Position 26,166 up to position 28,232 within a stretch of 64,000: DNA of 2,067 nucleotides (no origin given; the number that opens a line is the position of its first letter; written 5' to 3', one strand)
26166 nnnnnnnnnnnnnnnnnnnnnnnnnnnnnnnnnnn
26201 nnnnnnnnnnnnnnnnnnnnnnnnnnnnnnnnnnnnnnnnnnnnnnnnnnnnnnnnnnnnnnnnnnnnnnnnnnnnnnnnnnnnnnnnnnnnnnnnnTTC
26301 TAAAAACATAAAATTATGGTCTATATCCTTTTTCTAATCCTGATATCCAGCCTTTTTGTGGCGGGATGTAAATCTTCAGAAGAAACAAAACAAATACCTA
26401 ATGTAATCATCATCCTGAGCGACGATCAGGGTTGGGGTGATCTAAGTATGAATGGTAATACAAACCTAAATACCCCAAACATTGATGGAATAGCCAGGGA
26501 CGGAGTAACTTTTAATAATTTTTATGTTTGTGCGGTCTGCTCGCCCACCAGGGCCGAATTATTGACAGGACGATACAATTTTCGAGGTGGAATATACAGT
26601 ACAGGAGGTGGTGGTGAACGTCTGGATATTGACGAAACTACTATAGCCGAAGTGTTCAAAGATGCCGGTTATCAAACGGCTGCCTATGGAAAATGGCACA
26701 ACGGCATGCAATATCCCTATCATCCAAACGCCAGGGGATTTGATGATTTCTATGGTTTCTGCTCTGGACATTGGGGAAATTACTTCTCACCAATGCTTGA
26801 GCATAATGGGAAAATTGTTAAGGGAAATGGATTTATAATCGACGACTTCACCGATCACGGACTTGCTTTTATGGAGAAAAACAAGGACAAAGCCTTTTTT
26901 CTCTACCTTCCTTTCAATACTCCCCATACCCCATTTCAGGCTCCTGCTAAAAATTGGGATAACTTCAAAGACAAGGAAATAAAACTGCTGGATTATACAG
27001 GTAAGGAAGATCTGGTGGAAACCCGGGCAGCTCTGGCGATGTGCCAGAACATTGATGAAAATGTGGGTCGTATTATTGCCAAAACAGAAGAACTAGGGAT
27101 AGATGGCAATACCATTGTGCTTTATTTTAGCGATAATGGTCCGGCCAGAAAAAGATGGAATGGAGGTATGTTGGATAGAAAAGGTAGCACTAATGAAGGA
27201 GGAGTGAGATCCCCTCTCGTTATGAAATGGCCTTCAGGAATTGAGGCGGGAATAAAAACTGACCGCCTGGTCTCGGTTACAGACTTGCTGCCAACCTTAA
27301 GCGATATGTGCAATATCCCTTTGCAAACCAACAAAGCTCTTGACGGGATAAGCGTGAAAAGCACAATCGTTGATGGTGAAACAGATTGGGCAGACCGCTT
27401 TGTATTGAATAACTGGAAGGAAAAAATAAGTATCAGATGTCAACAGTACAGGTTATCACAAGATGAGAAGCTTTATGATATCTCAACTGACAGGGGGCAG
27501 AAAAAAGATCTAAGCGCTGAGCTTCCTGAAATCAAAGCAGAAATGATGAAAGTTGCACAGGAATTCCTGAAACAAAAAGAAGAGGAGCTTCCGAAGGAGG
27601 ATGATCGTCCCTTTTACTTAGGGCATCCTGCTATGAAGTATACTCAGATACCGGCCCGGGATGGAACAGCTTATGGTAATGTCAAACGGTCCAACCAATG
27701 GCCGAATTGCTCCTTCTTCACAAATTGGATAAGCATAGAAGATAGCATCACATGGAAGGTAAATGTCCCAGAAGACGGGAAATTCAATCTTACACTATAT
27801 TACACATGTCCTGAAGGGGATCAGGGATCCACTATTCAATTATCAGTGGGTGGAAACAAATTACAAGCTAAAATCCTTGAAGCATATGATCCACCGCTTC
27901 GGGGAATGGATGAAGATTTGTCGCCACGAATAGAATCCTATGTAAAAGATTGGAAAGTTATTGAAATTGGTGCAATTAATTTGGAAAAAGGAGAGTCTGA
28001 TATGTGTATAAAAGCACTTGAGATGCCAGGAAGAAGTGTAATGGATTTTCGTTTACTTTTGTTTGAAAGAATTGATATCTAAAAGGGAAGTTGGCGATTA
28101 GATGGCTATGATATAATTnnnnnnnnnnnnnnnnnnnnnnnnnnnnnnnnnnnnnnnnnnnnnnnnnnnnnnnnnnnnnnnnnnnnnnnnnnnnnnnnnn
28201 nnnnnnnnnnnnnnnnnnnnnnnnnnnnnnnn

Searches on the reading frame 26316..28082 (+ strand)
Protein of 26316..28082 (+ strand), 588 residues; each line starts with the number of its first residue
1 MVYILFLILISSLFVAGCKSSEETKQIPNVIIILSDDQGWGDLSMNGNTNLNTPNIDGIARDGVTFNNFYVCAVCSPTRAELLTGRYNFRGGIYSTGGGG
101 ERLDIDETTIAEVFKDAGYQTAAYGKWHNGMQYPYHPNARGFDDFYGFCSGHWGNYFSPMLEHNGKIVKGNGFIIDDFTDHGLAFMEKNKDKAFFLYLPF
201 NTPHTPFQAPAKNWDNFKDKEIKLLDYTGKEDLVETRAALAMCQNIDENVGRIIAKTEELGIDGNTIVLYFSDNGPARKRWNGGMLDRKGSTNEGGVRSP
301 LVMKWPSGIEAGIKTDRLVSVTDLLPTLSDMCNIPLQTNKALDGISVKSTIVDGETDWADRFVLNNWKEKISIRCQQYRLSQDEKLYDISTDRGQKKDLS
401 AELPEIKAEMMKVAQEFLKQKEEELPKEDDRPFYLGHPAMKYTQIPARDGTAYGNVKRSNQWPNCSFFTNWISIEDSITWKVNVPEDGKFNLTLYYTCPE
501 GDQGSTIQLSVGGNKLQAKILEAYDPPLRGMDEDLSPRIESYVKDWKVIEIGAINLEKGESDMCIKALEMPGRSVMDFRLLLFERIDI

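Call 8: search_protein_families(library=pfam, proteins=[window:26316-28082:+], max_evalue=0.001)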
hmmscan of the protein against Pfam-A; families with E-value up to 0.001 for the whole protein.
window:26316-28082:+ (588 aa): 2 families
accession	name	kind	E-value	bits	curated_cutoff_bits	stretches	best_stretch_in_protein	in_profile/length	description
PF00884.28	Sulfatase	-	3.5e-57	194.5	25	1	28-332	1-299/301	Sulfatase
PF16347.10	SGSH_C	-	9.5e-07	29.5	29.3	1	294-367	13-85/154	N-sulphoglucosamine sulphohydrolase, C-terminal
